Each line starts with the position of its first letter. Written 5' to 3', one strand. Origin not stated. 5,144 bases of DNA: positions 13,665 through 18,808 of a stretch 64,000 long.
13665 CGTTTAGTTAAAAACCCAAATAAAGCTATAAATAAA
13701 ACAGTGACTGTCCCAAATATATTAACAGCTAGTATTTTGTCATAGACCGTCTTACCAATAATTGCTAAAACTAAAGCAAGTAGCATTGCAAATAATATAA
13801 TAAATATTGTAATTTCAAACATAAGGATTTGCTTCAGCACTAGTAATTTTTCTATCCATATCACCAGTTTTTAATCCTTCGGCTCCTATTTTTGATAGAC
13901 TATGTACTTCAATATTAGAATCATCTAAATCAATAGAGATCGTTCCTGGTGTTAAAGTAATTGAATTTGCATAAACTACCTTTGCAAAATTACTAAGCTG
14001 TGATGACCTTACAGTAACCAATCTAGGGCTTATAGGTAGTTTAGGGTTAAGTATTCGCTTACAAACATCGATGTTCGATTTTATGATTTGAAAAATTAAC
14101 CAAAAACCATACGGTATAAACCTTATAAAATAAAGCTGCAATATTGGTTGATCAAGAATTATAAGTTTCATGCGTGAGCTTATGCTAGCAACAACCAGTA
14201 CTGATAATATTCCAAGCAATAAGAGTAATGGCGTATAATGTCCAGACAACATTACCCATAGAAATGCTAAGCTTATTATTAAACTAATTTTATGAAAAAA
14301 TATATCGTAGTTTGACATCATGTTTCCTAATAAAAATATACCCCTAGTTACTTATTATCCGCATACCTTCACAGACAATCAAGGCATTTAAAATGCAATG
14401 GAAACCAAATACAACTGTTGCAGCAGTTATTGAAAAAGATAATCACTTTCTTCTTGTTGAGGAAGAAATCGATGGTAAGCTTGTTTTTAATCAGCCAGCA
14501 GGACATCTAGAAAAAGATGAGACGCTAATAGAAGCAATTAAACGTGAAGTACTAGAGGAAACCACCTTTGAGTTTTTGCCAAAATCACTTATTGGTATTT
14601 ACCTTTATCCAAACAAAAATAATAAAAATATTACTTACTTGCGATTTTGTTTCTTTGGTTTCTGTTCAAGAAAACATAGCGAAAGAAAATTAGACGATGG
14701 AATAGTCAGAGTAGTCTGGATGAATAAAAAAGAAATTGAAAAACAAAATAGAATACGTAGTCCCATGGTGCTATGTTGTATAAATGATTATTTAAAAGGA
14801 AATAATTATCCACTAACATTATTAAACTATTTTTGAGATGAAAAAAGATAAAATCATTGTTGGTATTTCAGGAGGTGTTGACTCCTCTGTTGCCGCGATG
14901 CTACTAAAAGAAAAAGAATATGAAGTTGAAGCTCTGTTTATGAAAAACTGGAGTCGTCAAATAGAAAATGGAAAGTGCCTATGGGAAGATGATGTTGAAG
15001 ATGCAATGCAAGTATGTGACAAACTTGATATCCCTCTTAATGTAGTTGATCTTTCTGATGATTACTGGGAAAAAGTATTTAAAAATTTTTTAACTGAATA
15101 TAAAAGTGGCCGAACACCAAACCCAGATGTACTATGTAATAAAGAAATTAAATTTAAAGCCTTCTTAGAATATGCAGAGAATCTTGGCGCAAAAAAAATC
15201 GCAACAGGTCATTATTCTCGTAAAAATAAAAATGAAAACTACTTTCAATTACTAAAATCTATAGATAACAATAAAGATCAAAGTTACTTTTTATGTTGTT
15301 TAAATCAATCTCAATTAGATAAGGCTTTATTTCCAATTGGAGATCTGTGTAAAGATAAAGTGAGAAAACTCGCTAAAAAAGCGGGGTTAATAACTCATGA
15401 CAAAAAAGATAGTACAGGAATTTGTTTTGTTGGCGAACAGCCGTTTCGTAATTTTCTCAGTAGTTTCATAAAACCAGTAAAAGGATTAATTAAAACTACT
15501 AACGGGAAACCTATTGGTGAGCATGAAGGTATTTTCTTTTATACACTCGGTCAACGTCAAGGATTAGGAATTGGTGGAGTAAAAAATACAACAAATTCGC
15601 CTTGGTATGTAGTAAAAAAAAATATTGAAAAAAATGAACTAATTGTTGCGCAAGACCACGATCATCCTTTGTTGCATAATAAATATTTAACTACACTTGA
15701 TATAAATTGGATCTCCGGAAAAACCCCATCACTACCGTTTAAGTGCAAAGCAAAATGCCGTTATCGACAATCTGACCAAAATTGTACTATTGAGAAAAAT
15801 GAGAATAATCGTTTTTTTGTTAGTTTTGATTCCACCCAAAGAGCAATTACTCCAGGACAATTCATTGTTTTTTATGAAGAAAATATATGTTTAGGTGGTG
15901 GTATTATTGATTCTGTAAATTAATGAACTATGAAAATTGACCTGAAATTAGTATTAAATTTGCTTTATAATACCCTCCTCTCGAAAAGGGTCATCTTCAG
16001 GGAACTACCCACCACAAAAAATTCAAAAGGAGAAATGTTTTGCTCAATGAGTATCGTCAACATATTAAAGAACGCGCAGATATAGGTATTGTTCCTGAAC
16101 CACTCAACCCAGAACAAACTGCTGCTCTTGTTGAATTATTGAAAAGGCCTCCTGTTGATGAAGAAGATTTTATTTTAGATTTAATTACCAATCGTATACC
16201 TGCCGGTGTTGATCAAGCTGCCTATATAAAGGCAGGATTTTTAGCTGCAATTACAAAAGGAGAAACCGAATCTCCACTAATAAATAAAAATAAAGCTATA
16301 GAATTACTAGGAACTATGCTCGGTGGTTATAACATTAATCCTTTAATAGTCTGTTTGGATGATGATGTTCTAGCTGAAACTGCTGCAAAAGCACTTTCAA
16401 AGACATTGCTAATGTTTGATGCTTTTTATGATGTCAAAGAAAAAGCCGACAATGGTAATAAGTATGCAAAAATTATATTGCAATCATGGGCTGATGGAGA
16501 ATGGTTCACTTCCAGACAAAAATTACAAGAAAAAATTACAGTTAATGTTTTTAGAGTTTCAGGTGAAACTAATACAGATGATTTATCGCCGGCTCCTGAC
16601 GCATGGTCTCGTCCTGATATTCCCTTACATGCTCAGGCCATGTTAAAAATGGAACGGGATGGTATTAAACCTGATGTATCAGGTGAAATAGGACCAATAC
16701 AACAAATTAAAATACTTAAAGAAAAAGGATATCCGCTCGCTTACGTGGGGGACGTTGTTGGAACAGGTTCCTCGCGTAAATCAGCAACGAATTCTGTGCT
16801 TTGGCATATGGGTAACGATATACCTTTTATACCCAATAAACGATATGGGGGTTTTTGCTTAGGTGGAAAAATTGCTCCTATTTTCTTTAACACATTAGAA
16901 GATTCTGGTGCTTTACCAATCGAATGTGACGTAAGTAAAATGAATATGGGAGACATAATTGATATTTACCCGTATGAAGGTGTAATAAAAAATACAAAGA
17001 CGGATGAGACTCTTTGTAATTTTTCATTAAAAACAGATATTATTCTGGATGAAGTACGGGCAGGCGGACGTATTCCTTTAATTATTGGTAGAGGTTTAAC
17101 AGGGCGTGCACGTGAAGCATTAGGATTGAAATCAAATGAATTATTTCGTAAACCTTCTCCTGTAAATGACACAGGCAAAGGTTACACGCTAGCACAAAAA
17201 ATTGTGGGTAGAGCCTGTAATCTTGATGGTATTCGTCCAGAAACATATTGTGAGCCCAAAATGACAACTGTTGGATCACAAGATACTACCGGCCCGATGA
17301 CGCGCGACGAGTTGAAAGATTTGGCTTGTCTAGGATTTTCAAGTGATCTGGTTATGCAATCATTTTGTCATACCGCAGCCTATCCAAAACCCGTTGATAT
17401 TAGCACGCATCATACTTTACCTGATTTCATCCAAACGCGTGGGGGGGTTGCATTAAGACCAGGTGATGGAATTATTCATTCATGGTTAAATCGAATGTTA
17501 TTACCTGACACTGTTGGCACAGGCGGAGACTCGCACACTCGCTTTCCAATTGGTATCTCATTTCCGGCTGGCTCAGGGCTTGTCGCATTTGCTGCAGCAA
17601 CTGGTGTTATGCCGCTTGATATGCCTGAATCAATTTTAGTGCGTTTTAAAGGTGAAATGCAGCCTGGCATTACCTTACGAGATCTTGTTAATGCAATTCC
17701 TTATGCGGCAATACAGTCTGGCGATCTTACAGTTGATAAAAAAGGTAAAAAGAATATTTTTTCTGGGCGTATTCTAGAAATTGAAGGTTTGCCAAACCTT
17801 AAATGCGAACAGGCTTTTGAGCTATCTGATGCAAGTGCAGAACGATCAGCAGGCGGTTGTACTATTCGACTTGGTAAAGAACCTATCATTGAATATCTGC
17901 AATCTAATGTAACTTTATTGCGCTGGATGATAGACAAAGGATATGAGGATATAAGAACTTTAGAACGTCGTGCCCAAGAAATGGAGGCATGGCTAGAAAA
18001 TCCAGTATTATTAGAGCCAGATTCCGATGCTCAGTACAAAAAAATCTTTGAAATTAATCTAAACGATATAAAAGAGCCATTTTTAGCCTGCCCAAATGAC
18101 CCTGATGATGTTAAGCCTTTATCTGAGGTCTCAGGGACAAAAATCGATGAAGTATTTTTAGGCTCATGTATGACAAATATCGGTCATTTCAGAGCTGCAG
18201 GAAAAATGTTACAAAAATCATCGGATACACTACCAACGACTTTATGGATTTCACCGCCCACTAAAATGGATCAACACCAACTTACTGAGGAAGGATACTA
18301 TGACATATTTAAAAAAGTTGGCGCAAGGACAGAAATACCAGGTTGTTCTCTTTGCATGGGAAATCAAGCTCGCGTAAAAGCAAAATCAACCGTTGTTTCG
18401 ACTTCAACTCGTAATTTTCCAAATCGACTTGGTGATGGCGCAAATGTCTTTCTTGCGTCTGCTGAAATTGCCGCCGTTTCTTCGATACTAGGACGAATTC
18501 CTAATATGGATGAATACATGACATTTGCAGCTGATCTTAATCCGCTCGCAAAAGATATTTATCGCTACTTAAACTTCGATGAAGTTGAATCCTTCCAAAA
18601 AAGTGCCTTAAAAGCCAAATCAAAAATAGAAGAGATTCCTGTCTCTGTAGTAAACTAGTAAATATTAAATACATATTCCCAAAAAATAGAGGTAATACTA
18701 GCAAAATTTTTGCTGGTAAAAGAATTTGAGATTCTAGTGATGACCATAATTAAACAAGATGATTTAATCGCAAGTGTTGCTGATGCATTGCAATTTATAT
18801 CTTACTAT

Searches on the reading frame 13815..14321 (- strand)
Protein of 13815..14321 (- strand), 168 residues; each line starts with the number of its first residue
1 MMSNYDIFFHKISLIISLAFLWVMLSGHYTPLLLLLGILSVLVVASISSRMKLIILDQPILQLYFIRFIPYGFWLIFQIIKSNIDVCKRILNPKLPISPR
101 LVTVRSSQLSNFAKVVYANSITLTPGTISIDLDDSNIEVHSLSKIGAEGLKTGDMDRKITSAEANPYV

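Call 88: search_protein_families(library=pfam, proteins=[window:13815-14321:-], max_evalue=0.00001)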
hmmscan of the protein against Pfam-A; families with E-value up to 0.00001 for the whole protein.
window:13815-14321:- (168 aa): 1 family
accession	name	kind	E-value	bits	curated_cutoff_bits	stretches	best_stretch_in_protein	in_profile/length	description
PF01899.21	MNHE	-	1.1e-28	100.3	27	1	16-143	2-123/145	Na+/H+ ion antiporter subunit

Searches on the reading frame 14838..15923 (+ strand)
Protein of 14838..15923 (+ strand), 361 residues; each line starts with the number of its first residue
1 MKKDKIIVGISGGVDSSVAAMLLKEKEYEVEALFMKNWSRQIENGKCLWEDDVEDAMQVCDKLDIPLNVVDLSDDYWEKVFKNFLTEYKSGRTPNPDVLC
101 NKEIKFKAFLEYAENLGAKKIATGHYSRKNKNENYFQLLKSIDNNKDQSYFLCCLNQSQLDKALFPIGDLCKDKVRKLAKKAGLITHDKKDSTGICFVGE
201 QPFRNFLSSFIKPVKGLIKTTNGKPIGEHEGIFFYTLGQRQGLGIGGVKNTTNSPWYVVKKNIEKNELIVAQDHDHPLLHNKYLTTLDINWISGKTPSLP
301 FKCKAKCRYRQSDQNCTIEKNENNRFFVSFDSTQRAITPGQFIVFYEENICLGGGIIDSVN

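Call 88: search_protein_families(library=pfam, proteins=[window:14838-15923:+], max_evalue=0.00001)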
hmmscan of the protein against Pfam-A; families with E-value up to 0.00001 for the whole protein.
window:14838-15923:+ (361 aa): 5 families
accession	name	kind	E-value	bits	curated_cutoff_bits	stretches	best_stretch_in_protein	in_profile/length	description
PF03054.22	tRNA_Me_trans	-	6.6e-81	271.2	20.6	1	5-199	2-201/202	tRNA methyl transferase HUP domain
PF20258.4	tRNA_Me_trans_C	-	9.1e-25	87.2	20.6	1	283-357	3-77/77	Aminomethyltransferase beta-barrel domain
PF20259.3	tRNA_Me_trans_M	-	2.5e-21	75.4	27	1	205-272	2-66/66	tRNA methyl transferase PRC-barrel domain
PF02540.23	NAD_synthase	-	1.3e-09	38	21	1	4-183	19-167/242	NAD synthase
PF06508.19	QueC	-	2.5e-06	27.6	22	1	5-187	1-178/210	Queuosine biosynthesis protein QueC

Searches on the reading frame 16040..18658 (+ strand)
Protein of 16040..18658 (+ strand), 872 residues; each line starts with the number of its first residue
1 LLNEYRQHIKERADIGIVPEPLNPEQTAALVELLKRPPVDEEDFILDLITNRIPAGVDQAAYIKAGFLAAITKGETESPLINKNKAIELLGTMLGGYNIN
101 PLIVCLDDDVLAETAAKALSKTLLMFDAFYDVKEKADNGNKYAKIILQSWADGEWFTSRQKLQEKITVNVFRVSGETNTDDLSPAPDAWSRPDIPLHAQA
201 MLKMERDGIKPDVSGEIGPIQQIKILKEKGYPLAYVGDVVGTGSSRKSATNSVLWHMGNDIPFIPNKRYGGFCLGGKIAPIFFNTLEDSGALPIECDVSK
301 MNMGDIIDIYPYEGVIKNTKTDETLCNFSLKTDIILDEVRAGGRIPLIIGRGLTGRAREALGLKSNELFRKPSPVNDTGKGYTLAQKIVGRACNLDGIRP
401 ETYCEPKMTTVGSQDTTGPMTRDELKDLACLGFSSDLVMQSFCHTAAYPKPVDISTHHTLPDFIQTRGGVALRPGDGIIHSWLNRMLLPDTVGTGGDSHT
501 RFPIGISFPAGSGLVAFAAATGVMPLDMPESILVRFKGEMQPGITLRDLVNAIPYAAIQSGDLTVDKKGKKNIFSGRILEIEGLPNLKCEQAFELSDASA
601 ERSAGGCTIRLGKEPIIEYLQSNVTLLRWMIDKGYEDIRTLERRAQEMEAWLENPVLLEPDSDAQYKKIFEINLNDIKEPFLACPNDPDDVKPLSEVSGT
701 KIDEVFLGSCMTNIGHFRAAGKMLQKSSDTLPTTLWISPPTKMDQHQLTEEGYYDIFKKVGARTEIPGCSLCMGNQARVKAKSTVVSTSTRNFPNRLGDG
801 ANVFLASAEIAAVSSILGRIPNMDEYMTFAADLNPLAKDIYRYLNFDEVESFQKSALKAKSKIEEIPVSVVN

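Call 54: search_protein_families(library=pfam, proteins=[window:16040-18658:+], max_evalue=0.00001)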
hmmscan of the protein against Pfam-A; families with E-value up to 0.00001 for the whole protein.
window:16040-18658:+ (872 aa): 3 families
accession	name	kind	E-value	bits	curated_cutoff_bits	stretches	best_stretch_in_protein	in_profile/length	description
PF06434.19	Aconitase_2_N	-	9.3e-98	326.3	27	1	168-382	1-204/204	Aconitate hydratase 2 N-terminus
PF11791.14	Aconitase_B_N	-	8.2e-64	214.7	25.8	1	4-156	1-153/153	Aconitate B N-terminal domain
PF00330.25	Aconitase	-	1.4e-41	143.4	28.7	1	462-818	92-463/463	Aconitase family (aconitate hydratase)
